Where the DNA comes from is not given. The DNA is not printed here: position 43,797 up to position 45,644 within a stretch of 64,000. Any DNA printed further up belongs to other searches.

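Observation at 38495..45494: Five-gene operon matching the ergothioneine catabolic pathway step for step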

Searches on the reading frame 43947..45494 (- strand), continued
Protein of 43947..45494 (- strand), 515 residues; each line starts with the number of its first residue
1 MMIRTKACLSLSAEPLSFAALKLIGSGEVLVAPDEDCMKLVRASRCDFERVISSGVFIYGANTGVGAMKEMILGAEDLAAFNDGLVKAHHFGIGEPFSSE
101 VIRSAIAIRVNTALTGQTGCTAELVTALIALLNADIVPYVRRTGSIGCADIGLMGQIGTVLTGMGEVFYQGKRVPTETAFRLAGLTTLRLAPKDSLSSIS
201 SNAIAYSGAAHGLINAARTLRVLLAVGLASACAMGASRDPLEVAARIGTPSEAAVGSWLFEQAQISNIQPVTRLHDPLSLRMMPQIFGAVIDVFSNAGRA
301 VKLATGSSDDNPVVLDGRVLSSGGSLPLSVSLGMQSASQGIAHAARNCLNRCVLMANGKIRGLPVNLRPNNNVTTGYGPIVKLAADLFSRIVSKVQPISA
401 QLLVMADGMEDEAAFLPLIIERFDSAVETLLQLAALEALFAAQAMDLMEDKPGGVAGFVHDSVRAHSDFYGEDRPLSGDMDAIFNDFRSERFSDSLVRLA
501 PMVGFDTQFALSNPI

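Call 9: find_homologous_proteins(query=window:43947-45494:-)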
Query window:43947-45494:- (515 aa): 474 proteins with E <= 0.001 among 8000 candidates; the best 120 are listed.
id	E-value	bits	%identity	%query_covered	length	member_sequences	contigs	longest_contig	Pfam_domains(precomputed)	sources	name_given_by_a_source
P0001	0.0e+0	1042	97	96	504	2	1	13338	PF00221.25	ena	-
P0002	1.6e-208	712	65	99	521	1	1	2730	PF00221.25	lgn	-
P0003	2.4e-177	609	57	99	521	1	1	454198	PF00221.25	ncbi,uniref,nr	ncbi:aromatic amino acid lyase [Chthonobacter albigriseus]|uniref:aromatic amino acid lyase n=1 Tax=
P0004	1.1e-175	603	55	99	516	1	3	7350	PF00221.25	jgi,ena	-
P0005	1.5e-171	590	56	97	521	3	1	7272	PF00221.25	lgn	-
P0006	7.4e-171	587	55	98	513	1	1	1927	PF00221.25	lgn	-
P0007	3.7e-170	585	53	99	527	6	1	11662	PF00221.25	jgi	jgi:histidine ammonia-lyase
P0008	5.5e-170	584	53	99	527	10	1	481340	PF00221.25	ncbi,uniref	ncbi:aromatic amino acid lyase [Rhizobium mongolense]|uniref:aromatic amino acid lyase n=1 Tax=Rhizo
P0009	1.4e-169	583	55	99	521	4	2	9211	PF00221.25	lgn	-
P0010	4.1e-169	582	55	99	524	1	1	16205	PF00221.25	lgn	-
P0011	9.3e-169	580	53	99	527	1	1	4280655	PF00221.25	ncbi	ncbi:aromatic amino acid lyase [Rhizobium binxianense]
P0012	9.5e-169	580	54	98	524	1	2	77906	PF00221.25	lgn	-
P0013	2.6e-168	579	53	99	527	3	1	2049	PF00221.25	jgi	jgi:histidine ammonia-lyase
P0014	2.9e-168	579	54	98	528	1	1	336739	PF00221.25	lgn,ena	-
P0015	3.6e-168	578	53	99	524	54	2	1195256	PF00221.25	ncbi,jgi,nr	ncbi:histidine ammonia-lyase [Rhizobium wenxiniae]|nr:histidine ammonia-lyase [Rhizobium wenxiniae]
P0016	4.5e-168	578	54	99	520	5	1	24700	PF00221.25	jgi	jgi:histidine ammonia-lyase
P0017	4.6e-168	578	54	98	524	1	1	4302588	PF00221.25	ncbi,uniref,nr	ncbi:aromatic amino acid lyase [Aliirhizobium terrae]|uniref:aromatic amino acid lyase n=1 Tax=Terri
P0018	5.2e-168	578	55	99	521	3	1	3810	PF00221.25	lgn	-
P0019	5.8e-168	578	53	99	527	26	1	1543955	PF00221.25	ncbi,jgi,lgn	ncbi:aromatic amino acid lyase [Rhizobium sp. SIMBA_035]|jgi:histidine ammonia-lyase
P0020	6.4e-168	578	54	98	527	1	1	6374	PF00221.25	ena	-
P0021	8.4e-168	577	55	100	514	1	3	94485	PF00221.25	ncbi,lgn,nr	ncbi:MAG: aromatic amino acid lyase [Azospirillaceae bacterium]|nr:aromatic amino acid lyase [Azospi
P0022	9.9e-168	577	54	99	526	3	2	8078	PF00221.25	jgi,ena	-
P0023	1.2e-167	577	53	99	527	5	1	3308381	PF00221.25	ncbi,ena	-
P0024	3.9e-167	575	54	98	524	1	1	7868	PF00221.25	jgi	jgi:histidine ammonia-lyase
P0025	4.0e-167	575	54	99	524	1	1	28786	PF00221.25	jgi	jgi:histidine ammonia-lyase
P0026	6.5e-167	574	53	99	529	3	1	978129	PF00221.25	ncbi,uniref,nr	ncbi:aromatic amino acid lyase [Rhizobium sp. P32RR-XVIII]|uniref:aromatic amino acid lyase n=1 Tax=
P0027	7.0e-167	574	55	100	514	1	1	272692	PF00221.25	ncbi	-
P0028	7.1e-167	574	53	98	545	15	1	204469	PF00221.25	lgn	-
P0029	1.1e-166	573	53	99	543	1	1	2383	PF00221.25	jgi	jgi:histidine ammonia-lyase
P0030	1.2e-166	573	55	98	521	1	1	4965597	PF00221.25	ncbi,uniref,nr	ncbi:aromatic amino acid lyase [Marinivivus vitaminiproducens]|uniref:aromatic amino acid lyase n=1 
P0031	1.3e-166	573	54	99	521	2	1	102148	PF00221.25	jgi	jgi:histidine ammonia-lyase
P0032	1.3e-166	573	54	99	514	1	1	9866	PF00221.25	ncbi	-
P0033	1.4e-166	573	54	99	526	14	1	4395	PF00221.25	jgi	jgi:histidine ammonia-lyase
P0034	1.4e-166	573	53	99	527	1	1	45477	PF00221.25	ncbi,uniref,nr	ncbi:aromatic amino acid lyase [Rhizobium sp. S152]|uniref:aromatic amino acid lyase n=1 Tax=Rhizobi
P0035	3.4e-166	572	53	99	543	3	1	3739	PF00221.25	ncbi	-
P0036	3.5e-166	572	53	99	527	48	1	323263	PF00221.25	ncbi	-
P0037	4.1e-166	572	52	99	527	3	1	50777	PF00221.25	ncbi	-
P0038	6.0e-166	571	53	99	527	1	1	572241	PF00221.25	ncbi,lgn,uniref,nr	ncbi:aromatic amino acid lyase [Rhizobium sp. BK251]|uniref:aromatic amino acid lyase n=1 Tax=Rhizob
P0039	6.4e-166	571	53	99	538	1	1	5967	PF00221.25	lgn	-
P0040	6.8e-166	571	52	99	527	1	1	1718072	PF00221.25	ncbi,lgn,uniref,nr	ncbi:aromatic amino acid lyase [Rhizobium sp. BK377]|uniref:aromatic amino acid lyase n=1 Tax=Rhizob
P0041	6.9e-166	571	52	99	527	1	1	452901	PF00221.25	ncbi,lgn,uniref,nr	ncbi:histidine ammonia-lyase [Rhizobium sp. BK196]|uniref:aromatic amino acid lyase n=1 Tax=Rhizobiu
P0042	7.2e-166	571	54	98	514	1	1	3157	PF00221.25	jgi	jgi:histidine ammonia-lyase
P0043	8.0e-166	571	54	98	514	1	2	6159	PF00221.25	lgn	-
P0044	9.1e-166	571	52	99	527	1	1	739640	PF00221.25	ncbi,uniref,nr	ncbi:aromatic amino acid lyase [Rhizobium mesosinicum]|uniref:Aromatic amino acid lyase n=1 Tax=Rhiz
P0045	9.3e-166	570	53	99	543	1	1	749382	PF00221.25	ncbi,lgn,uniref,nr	ncbi:aromatic amino acid lyase [Rhizobium sp. BK376]|uniref:aromatic amino acid lyase n=1 Tax=Rhizob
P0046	9.3e-166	570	53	99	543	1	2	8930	PF00221.25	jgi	jgi:histidine ammonia-lyase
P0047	9.3e-166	570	53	99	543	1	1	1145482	PF00221.25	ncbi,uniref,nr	ncbi:histidine ammonia-lyase [Neorhizobium sp. P12A]|uniref:aromatic amino acid lyase n=1 Tax=Neorhi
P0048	1.1e-165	570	53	99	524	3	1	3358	PF00221.25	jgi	jgi:histidine ammonia-lyase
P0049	1.2e-165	570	54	98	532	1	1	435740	PF00221.25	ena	-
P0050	1.4e-165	570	52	99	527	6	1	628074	PF00221.25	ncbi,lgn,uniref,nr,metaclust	ncbi:aromatic amino acid lyase [Rhizobium sp. Root1220]|uniref:aromatic amino acid lyase n=1 Tax=Rhi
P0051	2.0e-165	569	54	99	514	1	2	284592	PF00221.25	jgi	jgi:histidine ammonia-lyase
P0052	2.5e-165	569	54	99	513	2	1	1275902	PF00221.25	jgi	jgi:histidine ammonia-lyase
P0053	2.6e-165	569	52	99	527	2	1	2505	PF00221.25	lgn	-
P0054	3.4e-165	569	52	99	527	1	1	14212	PF00221.25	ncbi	ncbi:MAG: aromatic amino acid lyase [Rhizobium sp.]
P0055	4.3e-165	568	52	99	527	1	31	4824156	PF00221.25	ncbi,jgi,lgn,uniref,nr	ncbi:aromatic amino acid lyase [Rhizobium sp. 1399]|jgi:histidine ammonia-lyase|uniref:aromatic amin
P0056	5.0e-165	568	52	99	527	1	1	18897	PF00221.25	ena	-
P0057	5.3e-165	568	52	99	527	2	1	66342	PF00221.25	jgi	jgi:histidine ammonia-lyase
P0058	5.4e-165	568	53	98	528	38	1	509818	PF00221.25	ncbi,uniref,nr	ncbi:aromatic amino acid lyase [Rhizobium sp. CFBP 8752]|uniref:aromatic amino acid lyase n=1 Tax=Rh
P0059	6.3e-165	568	52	99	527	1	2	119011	PF00221.25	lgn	-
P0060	6.3e-165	568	54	99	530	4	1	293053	PF00221.25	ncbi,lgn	-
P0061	8.3e-165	567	54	98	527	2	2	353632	PF00221.25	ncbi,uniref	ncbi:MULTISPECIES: aromatic amino acid lyase [unclassified Sinorhizobium]|uniref:aromatic amino acid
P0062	8.7e-165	567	52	99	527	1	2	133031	PF00221.25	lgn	-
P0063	9.2e-165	567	54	98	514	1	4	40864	PF00221.25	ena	-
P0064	9.2e-165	567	52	99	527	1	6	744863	PF00221.25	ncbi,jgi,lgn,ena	-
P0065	9.7e-165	567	55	99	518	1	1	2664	PF00221.25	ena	-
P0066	1.2e-164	567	54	99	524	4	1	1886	PF00221.25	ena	-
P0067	1.2e-164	567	53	99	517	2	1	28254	PF00221.25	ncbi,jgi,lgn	jgi:histidine ammonia-lyase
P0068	1.3e-164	567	52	99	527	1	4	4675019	PF00221.25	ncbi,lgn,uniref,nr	ncbi:aromatic amino acid lyase [Sinorhizobium sp. B11]|uniref:aromatic amino acid lyase n=1 Tax=uncl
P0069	1.5e-164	567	52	99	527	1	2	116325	PF00221.25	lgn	-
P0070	1.7e-164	566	53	100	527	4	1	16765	PF00221.25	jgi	-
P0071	1.7e-164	566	53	98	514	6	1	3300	PF00221.25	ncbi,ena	-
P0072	2.1e-164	566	52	99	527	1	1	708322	PF00221.25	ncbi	-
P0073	2.2e-164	566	53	98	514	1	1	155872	PF00221.25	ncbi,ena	-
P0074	2.3e-164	566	52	99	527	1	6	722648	PF00221.25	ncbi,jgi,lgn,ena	-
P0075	2.3e-164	566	54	98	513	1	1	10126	PF00221.25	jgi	jgi:histidine ammonia-lyase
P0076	3.2e-164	565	52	99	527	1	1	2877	PF00221.25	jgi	jgi:histidine ammonia-lyase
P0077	3.6e-164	565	53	99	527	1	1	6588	PF00221.25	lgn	-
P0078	4.0e-164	565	52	99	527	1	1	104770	PF00221.25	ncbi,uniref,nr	ncbi:aromatic amino acid lyase [Rhizobium sp. CF142]|uniref:aromatic amino acid lyase n=1 Tax=Rhizob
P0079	4.3e-164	565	53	99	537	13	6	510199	PF00221.25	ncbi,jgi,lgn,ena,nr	ncbi:MAG: aromatic amino acid lyase [Rhizobiales bacterium]|nr:aromatic amino acid lyase [Hyphomicro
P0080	4.3e-164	565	52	99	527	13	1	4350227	PF00221.25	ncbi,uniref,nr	ncbi:aromatic amino acid lyase [Rhizobium sp. WYJ-E13]|uniref:aromatic amino acid lyase n=1 Tax=Rhiz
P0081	4.3e-164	565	52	99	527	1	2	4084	PF00221.25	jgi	-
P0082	5.0e-164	565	53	99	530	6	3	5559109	PF00221.25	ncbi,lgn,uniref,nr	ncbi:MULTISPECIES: aromatic amino acid ammonia-lyase [Rhizobium/Agrobacterium group]|uniref:Aromatic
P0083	5.1e-164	565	53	99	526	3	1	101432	PF00221.25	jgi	jgi:histidine ammonia-lyase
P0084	5.2e-164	565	53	98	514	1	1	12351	PF00221.25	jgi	jgi:histidine ammonia-lyase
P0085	6.1e-164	565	54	98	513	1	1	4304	PF00221.25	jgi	jgi:histidine ammonia-lyase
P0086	6.5e-164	564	53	99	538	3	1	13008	PF00221.25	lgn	-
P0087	7.3e-164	564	52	99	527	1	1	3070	PF00221.25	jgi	jgi:histidine ammonia-lyase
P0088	9.5e-164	564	52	99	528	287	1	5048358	PF00221.25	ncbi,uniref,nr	ncbi:aromatic amino acid lyase [Rhizobium leguminosarum]|uniref:aromatic amino acid lyase n=1 Tax=Rh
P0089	1.3e-163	563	53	99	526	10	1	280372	PF00221.25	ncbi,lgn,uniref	ncbi:aromatic amino acid lyase [Rhizobium sp. 2YAF20]|uniref:aromatic amino acid lyase n=1 Tax=Rhizo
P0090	1.4e-163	563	52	99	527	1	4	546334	PF00221.25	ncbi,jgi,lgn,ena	-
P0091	1.5e-163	563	53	98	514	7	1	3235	PF00221.25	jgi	jgi:histidine ammonia-lyase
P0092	1.8e-163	563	52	99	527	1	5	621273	PF00221.25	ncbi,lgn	-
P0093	1.8e-163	563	52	99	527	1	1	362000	PF00221.25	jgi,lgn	jgi:histidine ammonia-lyase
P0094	1.8e-163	563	54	97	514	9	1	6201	PF00221.25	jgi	jgi:histidine ammonia-lyase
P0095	1.9e-163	563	52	99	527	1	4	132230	PF00221.25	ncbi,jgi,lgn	jgi:histidine ammonia-lyase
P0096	2.0e-163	563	52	99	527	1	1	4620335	PF00221.25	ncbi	-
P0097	2.2e-163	563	52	99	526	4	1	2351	PF00221.25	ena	-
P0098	2.4e-163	563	54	98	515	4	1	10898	PF00221.25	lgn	-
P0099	2.5e-163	562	52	99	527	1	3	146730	PF00221.25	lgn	-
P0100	3.4e-163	562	53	99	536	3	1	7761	PF00221.25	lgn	-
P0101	4.2e-163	562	54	97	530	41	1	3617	PF00221.25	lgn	-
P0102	4.5e-163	562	54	100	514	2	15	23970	PF00221.25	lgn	-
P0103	6.0e-163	561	52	99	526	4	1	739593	PF00221.25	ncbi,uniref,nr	ncbi:histidine ammonia-lyase [Rhizobium deserti]|uniref:Histidine ammonia-lyase n=1 Tax=Rhizobium de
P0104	6.5e-163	561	54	98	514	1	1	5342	PF00221.25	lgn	-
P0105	8.8e-163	561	52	99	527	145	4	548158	PF00221.25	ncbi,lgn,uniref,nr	ncbi:aromatic amino acid lyase [Rhizobium rhizogenes]|uniref:aromatic amino acid lyase n=1 Tax=Rhizo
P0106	9.2e-163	561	53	98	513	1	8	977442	PF00221.25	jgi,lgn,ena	-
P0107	1.3e-162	560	53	98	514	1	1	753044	PF00221.25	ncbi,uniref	ncbi:aromatic amino acid ammonia-lyase [Fodinicurvata sp. EGI_FJ10296]|uniref:aromatic amino acid am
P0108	1.3e-162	560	53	98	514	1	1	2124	PF00221.25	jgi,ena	-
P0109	1.4e-162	560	53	99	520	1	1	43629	PF00221.25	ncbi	-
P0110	3.0e-162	559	54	98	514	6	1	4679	PF00221.25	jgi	jgi:histidine ammonia-lyase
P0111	3.0e-162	559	51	99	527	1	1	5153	PF00221.25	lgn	-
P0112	3.2e-162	559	54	97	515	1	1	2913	PF00221.25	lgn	-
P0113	3.6e-162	559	54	98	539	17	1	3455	PF00221.25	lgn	-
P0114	4.5e-162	558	53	98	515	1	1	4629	PF00221.25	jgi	jgi:histidine ammonia-lyase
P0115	5.6e-162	558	52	99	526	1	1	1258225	PF00221.25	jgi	jgi:histidine ammonia-lyase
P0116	6.3e-162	558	52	98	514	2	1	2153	PF00221.25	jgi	-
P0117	7.4e-162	558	53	99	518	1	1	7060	PF00221.25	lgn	-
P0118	8.9e-162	557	54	98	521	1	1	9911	PF00221.25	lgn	-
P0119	1.0e-161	557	51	99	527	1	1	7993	PF00221.25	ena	-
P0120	1.0e-161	557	53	98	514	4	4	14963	PF00221.25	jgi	jgi:histidine ammonia-lyase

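Call 22: find_related_loci(query=A1, collection=genome_contigs, flank=10000)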
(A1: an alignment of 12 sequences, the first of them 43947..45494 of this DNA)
Query A1 (515 aa) in genome_contigs; peptide patterns used: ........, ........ (x = any residue, [..] = any of these).
487 stretches matched a pattern; 366 encode a relative of the query (tblastn E <= 1e-3); the best 80 are kept; 80 distinct loci.
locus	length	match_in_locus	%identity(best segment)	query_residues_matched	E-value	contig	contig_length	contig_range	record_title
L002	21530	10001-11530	54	2-511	1e-171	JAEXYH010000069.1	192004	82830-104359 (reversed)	MAG: Proteobacteria bacterium isolate OH_HDB_183 k127_1271230, whole genome shotgun sequence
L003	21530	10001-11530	53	2-511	2e-170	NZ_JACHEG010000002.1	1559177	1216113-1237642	Rhizobium wenxiniae strain DSM 100734 Ga0415301_02, whole genome shotgun sequence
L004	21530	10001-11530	55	2-511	5e-170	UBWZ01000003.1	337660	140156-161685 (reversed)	Rhizobiales bacterium isolate AFS048116 genome assembly, contig: contig_3, whole genome shotgun sequence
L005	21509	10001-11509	54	9-511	3e-170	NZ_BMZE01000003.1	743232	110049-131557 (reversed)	Devosia pacifica strain KCTC 32437 sequence3, whole genome shotgun sequence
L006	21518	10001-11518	54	6-511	1e-169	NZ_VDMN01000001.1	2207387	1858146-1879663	Aliirhizobium smilacinae strain PTYR-5 ZB100000, whole genome shotgun sequence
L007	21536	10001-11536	54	2-513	2e-169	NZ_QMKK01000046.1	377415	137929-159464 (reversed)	Rhizobium tropici strain IGFRI Rhizo-19 182, whole genome shotgun sequence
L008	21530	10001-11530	57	2-511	2e-169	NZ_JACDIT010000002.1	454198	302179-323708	Chthonobacter albigriseus strain KCTC 42450 Scaffold2, whole genome shotgun sequence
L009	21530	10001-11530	54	2-511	2e-169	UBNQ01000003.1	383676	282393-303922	Rhizobiales bacterium isolate AFS016371 genome assembly, contig: contig_3, whole genome shotgun sequence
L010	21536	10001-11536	54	2-513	3e-169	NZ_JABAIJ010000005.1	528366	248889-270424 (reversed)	Rhizobium sp. P38BS-XIX NODE_5_length_528366_cov_107.294776, whole genome shotgun sequence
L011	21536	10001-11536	54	2-513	3e-169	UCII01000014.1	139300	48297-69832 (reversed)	Rhizobiales bacterium isolate AFS084704 genome assembly, contig: contig_14, whole genome shotgun sequence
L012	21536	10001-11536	53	2-513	1e-168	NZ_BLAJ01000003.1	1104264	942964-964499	Rhizobium dioscoreae strain S-93 sequence03, whole genome shotgun sequence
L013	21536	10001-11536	53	2-513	1e-168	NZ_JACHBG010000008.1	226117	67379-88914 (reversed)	Rhizobium lusitanum strain SEMIA 4060 Ga0394379_08, whole genome shotgun sequence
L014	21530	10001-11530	53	2-511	1e-168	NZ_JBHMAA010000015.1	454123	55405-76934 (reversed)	Rhizobium puerariae strain TBRC 4938 GCM70008137_10, whole genome shotgun sequence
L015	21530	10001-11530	54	2-511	3e-168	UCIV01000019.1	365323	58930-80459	Rhizobiales bacterium isolate AFS084561 genome assembly, contig: contig_19, whole genome shotgun sequence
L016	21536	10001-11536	54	2-513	3e-168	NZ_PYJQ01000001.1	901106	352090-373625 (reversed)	Rhizobium sp. JAB6 C04_1, whole genome shotgun sequence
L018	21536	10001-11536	54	2-513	4e-168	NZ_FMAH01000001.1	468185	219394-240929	Rhizobium miluonense strain HAMBI 2971, whole genome shotgun sequence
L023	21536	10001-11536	54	2-513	6e-168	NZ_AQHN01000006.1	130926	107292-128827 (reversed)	Rhizobium freirei PRF 81 Cont663, whole genome shotgun sequence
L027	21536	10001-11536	53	2-513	8e-167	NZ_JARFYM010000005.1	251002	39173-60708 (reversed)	Rhizobium mayense strain CCGE526 scaffold_4, whole genome shotgun sequence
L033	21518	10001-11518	54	6-511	8e-166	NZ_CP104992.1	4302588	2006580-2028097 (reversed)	Aliirhizobium (sic) terrae strain CC-CFT758 chromosome, complete genome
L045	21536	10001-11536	53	2-513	2e-165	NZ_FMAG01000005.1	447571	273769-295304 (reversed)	Rhizobium multihospitium strain HAMBI 2975, whole genome shotgun sequence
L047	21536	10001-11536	52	2-513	4e-165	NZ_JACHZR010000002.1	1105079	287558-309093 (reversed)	Rhizobium sp. BK316 Ga0365272_02, whole genome shotgun sequence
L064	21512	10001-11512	52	11-514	2e-163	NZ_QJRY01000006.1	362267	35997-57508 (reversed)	Rhizobium wuzhouense strain W44 scaffold6, whole genome shotgun sequence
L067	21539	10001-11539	51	2-514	1e-163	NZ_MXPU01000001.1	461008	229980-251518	Rhizobium esperanzae strain CNPSo 668 scaffold_0, whole genome shotgun sequence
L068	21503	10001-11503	51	11-511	3e-163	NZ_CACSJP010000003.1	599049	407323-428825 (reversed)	Rhizobium sp. 18065 isolate 18065_Rhizobium2_Ancestor_Tube, whole genome shotgun sequence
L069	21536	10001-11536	52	2-513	5e-163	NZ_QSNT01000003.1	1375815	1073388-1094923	Rhizobium sp. ICMP 5592 Scaffold3, whole genome shotgun sequence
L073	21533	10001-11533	53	6-511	6e-163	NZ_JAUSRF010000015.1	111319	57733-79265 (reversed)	Neorhizobium huautlense strain DS1307 Ga0466904_15, whole genome shotgun sequence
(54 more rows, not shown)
